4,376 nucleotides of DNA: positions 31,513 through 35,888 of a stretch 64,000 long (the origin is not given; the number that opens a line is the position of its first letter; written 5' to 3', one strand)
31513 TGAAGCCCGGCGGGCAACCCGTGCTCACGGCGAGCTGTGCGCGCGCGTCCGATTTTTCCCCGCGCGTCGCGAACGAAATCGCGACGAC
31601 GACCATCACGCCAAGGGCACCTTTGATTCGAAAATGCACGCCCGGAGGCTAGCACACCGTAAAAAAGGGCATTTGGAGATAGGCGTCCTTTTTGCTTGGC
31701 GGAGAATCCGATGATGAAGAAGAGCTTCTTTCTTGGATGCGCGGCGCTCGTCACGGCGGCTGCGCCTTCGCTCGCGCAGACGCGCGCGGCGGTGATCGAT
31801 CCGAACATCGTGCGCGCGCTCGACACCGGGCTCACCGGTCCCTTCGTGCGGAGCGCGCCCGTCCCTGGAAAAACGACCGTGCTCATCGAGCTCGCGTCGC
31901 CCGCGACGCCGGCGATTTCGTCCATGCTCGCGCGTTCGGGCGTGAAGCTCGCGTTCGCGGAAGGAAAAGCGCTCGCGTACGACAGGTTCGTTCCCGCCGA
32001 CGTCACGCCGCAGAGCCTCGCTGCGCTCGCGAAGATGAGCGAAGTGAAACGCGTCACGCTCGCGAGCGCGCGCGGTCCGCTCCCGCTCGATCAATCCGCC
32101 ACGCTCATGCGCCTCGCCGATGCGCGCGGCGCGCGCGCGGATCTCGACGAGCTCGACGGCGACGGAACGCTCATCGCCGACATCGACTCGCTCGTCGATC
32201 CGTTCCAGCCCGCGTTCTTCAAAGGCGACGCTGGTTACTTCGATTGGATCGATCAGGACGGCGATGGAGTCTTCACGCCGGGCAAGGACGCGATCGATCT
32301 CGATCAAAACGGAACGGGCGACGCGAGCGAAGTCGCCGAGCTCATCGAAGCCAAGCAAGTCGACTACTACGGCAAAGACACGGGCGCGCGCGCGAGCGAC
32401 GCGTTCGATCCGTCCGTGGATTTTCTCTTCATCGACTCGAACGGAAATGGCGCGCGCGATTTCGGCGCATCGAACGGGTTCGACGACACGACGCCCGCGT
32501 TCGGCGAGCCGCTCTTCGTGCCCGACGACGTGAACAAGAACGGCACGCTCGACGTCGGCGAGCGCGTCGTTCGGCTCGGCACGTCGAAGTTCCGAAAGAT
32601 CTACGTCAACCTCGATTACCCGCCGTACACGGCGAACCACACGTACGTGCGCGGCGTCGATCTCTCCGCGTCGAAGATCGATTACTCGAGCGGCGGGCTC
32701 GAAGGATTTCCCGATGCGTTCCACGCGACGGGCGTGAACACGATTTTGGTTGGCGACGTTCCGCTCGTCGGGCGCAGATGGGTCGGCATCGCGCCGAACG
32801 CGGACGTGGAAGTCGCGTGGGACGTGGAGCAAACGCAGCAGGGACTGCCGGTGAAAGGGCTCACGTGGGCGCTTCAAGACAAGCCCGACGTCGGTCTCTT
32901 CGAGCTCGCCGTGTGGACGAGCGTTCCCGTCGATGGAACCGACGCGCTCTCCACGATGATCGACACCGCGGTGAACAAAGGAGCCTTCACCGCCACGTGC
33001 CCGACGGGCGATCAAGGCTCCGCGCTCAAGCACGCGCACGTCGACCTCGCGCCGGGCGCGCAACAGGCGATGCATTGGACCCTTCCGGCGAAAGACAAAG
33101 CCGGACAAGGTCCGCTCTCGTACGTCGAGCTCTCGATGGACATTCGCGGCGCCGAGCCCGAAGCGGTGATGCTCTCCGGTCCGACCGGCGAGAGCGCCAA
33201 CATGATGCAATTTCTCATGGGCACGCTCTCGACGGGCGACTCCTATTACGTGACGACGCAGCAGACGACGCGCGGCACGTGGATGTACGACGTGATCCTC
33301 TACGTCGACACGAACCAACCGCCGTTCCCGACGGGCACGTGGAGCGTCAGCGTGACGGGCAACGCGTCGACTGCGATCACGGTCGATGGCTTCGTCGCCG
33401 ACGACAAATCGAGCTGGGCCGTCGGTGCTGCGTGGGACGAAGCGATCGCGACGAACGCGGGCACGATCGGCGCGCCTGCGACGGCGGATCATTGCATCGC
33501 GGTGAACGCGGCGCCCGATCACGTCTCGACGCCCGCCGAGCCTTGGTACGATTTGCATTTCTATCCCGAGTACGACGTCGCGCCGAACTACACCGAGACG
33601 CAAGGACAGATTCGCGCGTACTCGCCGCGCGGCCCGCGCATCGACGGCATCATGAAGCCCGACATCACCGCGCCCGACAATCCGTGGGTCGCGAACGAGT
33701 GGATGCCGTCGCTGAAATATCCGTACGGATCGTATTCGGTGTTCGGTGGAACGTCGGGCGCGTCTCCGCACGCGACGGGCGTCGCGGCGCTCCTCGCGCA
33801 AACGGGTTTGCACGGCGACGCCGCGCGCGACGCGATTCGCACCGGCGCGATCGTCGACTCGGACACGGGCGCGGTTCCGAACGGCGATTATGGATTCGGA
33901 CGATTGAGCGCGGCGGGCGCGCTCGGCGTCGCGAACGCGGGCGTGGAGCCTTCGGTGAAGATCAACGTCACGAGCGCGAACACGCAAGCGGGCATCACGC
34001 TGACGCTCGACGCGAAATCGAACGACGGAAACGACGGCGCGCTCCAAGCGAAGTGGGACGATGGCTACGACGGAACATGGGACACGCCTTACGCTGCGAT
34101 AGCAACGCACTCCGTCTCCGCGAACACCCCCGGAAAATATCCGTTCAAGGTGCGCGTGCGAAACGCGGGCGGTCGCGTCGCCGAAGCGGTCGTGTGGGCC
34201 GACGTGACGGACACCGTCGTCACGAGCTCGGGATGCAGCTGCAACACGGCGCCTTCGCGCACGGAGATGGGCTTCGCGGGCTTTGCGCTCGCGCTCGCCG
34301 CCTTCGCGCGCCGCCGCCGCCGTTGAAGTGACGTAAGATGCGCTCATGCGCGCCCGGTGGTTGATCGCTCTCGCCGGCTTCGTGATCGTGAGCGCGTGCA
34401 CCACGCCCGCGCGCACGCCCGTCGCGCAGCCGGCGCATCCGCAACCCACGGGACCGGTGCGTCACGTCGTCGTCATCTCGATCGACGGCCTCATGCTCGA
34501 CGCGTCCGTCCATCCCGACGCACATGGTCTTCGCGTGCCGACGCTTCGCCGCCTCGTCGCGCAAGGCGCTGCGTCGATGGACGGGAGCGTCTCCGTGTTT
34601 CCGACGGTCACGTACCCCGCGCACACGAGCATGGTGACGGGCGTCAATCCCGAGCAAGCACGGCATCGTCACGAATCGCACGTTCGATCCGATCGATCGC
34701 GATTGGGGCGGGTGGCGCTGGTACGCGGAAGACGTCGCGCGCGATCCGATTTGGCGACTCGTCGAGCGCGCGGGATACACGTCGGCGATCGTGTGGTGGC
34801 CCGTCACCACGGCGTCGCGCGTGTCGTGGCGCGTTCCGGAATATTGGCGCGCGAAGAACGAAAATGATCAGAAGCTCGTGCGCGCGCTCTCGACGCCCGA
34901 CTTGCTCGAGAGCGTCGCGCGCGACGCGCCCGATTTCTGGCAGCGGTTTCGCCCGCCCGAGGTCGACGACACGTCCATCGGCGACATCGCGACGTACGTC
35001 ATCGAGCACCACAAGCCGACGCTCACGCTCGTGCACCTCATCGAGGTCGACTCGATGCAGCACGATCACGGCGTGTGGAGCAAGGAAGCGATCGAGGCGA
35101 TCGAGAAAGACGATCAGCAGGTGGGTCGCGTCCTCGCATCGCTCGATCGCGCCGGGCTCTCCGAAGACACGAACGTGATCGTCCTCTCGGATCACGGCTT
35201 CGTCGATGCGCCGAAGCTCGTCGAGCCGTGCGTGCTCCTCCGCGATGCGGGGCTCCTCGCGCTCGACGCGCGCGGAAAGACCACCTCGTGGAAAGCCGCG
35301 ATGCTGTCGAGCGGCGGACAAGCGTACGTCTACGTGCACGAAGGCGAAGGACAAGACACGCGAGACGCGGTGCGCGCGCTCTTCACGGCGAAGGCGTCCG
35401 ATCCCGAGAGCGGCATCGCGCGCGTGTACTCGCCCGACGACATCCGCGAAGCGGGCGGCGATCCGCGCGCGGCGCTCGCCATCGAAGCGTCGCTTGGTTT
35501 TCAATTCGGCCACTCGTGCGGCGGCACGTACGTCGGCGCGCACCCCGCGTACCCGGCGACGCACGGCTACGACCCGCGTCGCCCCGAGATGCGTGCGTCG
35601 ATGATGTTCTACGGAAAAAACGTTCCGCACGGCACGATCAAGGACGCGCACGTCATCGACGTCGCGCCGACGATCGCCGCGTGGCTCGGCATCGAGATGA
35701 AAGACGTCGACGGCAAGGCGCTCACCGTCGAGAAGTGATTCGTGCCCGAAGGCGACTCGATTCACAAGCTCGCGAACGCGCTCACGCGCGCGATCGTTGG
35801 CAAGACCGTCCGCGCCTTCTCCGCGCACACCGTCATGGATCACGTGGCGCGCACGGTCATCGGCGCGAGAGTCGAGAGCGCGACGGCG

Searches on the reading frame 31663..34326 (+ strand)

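Call 73: search_protein_families(library=pfam, proteins=[window:31663-34326:+])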
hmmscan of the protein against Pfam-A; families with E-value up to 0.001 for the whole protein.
window:31663-34326:+ (887 aa): 1 family
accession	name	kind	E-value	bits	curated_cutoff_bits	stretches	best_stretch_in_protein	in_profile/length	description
PF00082.27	Peptidase_S8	-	7.9e-14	52.1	21.8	1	562-746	116-288/288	Subtilase family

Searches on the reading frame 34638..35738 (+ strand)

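Call 73: search_protein_families(library=pfam, proteins=[window:34638-35738:+])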
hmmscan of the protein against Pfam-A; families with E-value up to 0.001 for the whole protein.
window:34638-35738:+ (366 aa): 3 families
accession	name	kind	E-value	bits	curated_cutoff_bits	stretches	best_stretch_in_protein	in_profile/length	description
PF01663.27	Phosphodiest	-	1.8e-36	126.9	23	1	4-312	56-342/342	Type I phosphodiesterase / nucleotide pyrophosphatase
PF00884.28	Sulfatase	-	4.4e-06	26.7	25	1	153-187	208-242/301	Sulfatase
PF01676.23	Metalloenzyme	-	9.4e-06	25.8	24.3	1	107-187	127-201/252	Metalloenzyme superfamily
